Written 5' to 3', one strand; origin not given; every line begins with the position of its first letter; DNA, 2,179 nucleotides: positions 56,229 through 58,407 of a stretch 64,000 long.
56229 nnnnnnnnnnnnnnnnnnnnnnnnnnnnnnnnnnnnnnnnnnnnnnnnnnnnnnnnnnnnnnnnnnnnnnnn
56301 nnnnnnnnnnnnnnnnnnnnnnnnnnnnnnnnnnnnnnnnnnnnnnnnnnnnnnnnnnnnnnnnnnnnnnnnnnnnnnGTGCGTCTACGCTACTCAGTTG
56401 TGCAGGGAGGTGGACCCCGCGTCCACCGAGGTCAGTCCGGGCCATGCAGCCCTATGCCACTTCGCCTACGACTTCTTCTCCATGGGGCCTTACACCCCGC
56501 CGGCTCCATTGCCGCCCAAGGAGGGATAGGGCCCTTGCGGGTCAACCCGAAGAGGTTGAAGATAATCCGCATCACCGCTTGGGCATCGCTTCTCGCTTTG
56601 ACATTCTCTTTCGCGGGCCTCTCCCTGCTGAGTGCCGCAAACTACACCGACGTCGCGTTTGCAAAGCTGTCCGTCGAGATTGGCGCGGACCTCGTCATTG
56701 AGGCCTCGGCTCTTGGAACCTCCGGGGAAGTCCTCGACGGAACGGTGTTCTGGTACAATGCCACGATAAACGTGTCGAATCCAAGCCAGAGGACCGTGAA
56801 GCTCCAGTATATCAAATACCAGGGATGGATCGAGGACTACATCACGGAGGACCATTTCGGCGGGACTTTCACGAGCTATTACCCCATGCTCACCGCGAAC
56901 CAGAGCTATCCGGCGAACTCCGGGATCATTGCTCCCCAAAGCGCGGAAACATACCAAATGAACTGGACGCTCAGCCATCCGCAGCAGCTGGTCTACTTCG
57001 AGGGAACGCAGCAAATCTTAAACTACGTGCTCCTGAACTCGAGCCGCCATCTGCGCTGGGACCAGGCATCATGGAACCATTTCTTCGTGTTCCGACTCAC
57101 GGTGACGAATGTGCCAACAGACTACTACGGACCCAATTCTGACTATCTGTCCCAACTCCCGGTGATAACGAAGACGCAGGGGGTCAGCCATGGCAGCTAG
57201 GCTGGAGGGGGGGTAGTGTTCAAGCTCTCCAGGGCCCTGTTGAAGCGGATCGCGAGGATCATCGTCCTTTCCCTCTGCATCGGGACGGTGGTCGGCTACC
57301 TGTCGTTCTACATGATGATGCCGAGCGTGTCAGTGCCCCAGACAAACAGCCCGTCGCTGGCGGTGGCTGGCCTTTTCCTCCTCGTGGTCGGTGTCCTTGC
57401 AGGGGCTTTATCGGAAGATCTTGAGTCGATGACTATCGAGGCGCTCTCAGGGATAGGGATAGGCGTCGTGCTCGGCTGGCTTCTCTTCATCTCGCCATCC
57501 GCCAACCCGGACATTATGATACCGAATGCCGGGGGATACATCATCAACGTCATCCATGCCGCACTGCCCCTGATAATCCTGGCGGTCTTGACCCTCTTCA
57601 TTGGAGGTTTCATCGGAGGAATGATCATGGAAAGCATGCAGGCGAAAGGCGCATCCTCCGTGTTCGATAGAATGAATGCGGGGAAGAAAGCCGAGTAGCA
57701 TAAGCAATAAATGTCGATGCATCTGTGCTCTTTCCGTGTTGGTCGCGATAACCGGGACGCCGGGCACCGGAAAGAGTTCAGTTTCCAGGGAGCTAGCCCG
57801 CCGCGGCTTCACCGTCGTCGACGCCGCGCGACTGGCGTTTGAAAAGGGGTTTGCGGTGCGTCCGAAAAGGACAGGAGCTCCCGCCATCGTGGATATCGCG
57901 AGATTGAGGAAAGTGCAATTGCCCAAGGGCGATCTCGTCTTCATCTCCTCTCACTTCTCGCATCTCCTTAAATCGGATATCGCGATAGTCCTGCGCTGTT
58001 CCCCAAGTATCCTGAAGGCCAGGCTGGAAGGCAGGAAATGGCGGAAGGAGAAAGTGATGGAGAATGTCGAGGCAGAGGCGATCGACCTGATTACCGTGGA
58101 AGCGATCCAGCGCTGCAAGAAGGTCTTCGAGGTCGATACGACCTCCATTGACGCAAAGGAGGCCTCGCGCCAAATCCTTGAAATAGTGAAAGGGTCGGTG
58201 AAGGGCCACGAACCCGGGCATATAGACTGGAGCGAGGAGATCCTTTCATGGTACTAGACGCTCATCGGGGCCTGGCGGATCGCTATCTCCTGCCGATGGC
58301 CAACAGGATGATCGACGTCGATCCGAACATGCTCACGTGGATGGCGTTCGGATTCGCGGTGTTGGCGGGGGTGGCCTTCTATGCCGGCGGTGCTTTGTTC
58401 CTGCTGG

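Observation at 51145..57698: Opp/Dpp-type importer with no binding-protein gene and a permease carrying a 430-aa outward-facing insertion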

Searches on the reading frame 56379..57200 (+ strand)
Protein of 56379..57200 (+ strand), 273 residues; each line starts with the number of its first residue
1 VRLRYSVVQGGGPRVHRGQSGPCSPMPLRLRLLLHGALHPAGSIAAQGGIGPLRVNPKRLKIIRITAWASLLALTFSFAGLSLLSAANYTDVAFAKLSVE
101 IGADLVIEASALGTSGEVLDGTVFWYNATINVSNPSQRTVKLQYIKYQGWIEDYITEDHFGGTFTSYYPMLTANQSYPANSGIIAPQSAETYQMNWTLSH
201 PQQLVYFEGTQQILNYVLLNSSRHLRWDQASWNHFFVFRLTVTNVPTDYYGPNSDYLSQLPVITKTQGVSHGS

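Call 3: search_protein_families(library=pfam, proteins=[window:56379-57200:+], max_evalue=0.01)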
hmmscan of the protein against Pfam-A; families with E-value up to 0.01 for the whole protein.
window:56379-57200:+ (273 aa): 0 families

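Call 23: search_protein_families(library=pfam, proteins=[window:56538-57200:+], max_evalue=0.1)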
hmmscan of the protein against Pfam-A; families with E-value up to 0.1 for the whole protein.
window:56538-57200:+ (220 aa): 0 families

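Call 51: find_homologous_proteins(query=window:56538-57197:+, max_evalue=0.001)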
Query window:56538-57197:+ (220 aa): 5 proteins with E <= 0.001 among 477 candidates.
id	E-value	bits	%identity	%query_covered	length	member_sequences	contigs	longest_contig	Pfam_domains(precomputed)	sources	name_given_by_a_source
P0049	6.2e-143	492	100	100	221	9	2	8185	-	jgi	-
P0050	9.5e-116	403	82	100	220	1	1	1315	-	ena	-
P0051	7.5e-93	328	68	100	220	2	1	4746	-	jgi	-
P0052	4.3e-87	309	60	100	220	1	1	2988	-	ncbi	-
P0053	4.8e-84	299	59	100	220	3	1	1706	-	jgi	-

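Call 58: find_homologous_proteins(query=A3, max_evalue=0.001)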
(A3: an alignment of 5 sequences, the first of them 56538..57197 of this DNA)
Query A3 (5 sequences) (220 aa, profile of the alignment): 9 proteins with E <= 0.001 among 8000 candidates.
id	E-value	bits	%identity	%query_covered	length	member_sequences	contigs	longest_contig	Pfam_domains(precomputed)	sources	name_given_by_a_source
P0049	9.5e-98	344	100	100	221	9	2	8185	-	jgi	-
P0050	1.0e-90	321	82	100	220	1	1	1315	-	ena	-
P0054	2.1e-90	320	26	95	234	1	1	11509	-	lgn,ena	-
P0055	6.3e-85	302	44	97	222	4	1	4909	-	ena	-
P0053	9.0e-77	276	59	100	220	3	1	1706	-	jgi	-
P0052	2.5e-73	264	60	100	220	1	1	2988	-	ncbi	-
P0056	1.9e-71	258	21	82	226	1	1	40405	-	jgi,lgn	jgi:hypothetical protein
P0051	2.2e-69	251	68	100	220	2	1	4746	-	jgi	-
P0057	5.0e-27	113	25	83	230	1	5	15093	-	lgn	-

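Call 61: find_encoding_contigs(protein=P0057, flank=10000, max_places=2)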
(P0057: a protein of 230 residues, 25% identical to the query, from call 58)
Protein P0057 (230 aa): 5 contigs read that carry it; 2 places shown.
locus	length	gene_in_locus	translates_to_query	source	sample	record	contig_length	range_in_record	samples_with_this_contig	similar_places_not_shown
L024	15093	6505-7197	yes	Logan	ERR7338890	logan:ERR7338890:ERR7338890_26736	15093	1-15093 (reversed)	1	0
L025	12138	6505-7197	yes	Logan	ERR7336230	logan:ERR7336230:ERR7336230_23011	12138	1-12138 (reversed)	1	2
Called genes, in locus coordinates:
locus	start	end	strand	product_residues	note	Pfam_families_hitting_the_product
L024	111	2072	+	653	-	PF19300:BPD_transp_1_N (weak), PF00528:BPD_transp_1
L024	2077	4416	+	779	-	PF12911:OppC_N, PF00528:BPD_transp_1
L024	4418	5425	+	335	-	PF00005:ABC_tran, PF08352:oligo_HPY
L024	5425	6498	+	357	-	PF00005:ABC_tran, PF08352:oligo_HPY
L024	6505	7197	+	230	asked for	-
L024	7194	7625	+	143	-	-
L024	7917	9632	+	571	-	PF13431:TPR_17 (faint), PF00515:TPR_1 (faint), PF07719:TPR_2 (faint), PF13414:TPR_11 (weak), PF13432:TPR_16, PF12895:ANAPC3 (weak), PF14559:TPR_19 (weak), PF14520:HHH_5, +5 more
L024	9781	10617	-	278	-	PF04055:Radical_SAM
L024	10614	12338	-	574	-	PF02518:HATPase_c, PF13589:HATPase_c_3, PF01119:DNA_mis_repair, PF08676:MutL_C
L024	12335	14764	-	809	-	PF01624:MutS_I, PF05188:MutS_II, PF05192:MutS_III, PF05190:MutS_IV, PF00488:MutS_V, PF27441:MutS_C (weak)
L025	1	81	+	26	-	?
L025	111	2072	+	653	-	PF19300:BPD_transp_1_N (weak), PF00528:BPD_transp_1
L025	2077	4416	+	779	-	PF12911:OppC_N, PF00528:BPD_transp_1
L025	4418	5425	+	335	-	PF00005:ABC_tran, PF08352:oligo_HPY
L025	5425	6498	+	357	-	PF00005:ABC_tran, PF08352:oligo_HPY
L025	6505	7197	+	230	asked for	-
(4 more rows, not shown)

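Call 68: predict_structure(alignment_id=A6)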
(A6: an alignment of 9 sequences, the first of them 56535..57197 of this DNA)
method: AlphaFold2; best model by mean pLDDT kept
length: 221 residues; sequences in the alignment: 9
mean_pLDDT: 86.5   pTM: 0.72
mean pLDDT of the five models: 86.5, 80.3, 79.6, 77.7, 75.3
residues with pLDDT >= 90: 119; 70-90: 81; 50-70: 20; < 50: 1
segments of 3 or more residues with pLDDT < 50: none
pLDDT, mean of each block of 10 residues (from residue 1): 72 86 77 74 89 94 93 95 93 94 86 88 84 95 90 91 93 92 94 67 72 88 55
secondary structure, 60 per line:
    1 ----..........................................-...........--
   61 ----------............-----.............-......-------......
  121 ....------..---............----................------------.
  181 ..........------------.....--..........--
elements in order: H5-46 E48-58 E71-82 E88-100 H102-107 E115-124 E136-147 H152-167 E180-190 H203-207 E210-219

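Call 76: search_protein_families(library=ncbifam, proteins=[window:56535-57200:+], max_evalue=0.001)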
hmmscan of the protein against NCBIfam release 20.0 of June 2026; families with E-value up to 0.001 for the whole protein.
window:56535-57200:+ (221 aa): 0 families

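Call 84: search_protein_families(library=pfam, proteins=[L024:111-2072:+, L024:2077-4416:+], max_evalue=0.01)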
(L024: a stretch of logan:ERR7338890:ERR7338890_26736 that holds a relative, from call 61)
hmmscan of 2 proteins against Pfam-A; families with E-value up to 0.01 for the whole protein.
L024:111-2072:+ (653 aa): 3 families
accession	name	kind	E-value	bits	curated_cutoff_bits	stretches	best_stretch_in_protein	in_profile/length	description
PF00528.27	BPD_transp_1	-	3.9e-33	115.2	26.4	1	439-652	1-183/184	Binding-protein-dependent transport system inner membrane component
PF19300.4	BPD_transp_1_N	-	1.1e-08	35.6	23.8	1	4-68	1-64/114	Binding-prot-dependent transport system membrane comp, N-term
PF00630.25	Filamin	-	0.0015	19.8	26.9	0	213-287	9-85/93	Filamin/ABP280 repeat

L024:2077-4416:+ (779 aa): 2 families
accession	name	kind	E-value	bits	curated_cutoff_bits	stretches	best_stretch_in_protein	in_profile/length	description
PF00528.27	BPD_transp_1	-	9e-27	94.4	26.4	1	593-778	1-184/184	Binding-protein-dependent transport system inner membrane component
PF12911.12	OppC_N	-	7.8e-09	35.7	23.9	1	22-63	5-46/53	N-terminal TM domain of oligopeptide transport permease C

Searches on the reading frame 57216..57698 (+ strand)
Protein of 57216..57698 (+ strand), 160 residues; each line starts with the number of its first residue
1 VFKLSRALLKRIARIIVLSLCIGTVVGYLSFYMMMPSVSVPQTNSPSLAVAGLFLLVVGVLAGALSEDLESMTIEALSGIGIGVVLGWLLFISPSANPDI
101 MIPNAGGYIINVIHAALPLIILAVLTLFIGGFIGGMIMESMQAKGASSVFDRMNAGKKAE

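Call 3: search_protein_families(library=pfam, proteins=[window:57216-57698:+], max_evalue=0.01)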
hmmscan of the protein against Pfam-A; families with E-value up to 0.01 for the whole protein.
window:57216-57698:+ (160 aa): 1 family
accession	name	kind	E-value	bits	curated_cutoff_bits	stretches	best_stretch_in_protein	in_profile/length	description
PF05552.17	MS_channel_1st_1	-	0.0067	16.7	22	1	111-140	8-37/50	Mechanosensitive ion channel, conserved TM helix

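Call 76: search_protein_families(library=ncbifam, proteins=[window:57216-57698:+], max_evalue=0.001)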
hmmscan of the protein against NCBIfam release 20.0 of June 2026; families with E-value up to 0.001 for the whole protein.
window:57216-57698:+ (160 aa): 0 families

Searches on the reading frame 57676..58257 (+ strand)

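Call 3: search_protein_families(library=pfam, proteins=[window:57676-58257:+], max_evalue=0.01)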
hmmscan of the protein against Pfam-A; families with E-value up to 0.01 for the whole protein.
window:57676-58257:+ (193 aa): 7 families
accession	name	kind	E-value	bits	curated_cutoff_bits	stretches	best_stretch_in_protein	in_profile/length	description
PF13238.12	AAA_18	-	1.5e-18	67.9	29.4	1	23-136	1-127/128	AAA domain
PF13521.12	AAA_28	-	2.3e-06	28.3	27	1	23-57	2-38/164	AAA domain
PF01121.26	CoaE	-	0.00032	20.9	27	1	22-56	2-36/180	Dephospho-CoA kinase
PF13671.12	AAA_33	-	0.00068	20.4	27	0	22-48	1-28/143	AAA domain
PF01202.28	SKI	-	0.0076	16.8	22.1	0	91-168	75-151/159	Shikimate kinase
PF13191.12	AAA_16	-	0.0096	16.9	32.6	0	22-43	26-47/167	AAA ATPase domain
PF13207.12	AAA_17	-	0.01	16.6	27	0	26-49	1-25/136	AAA domain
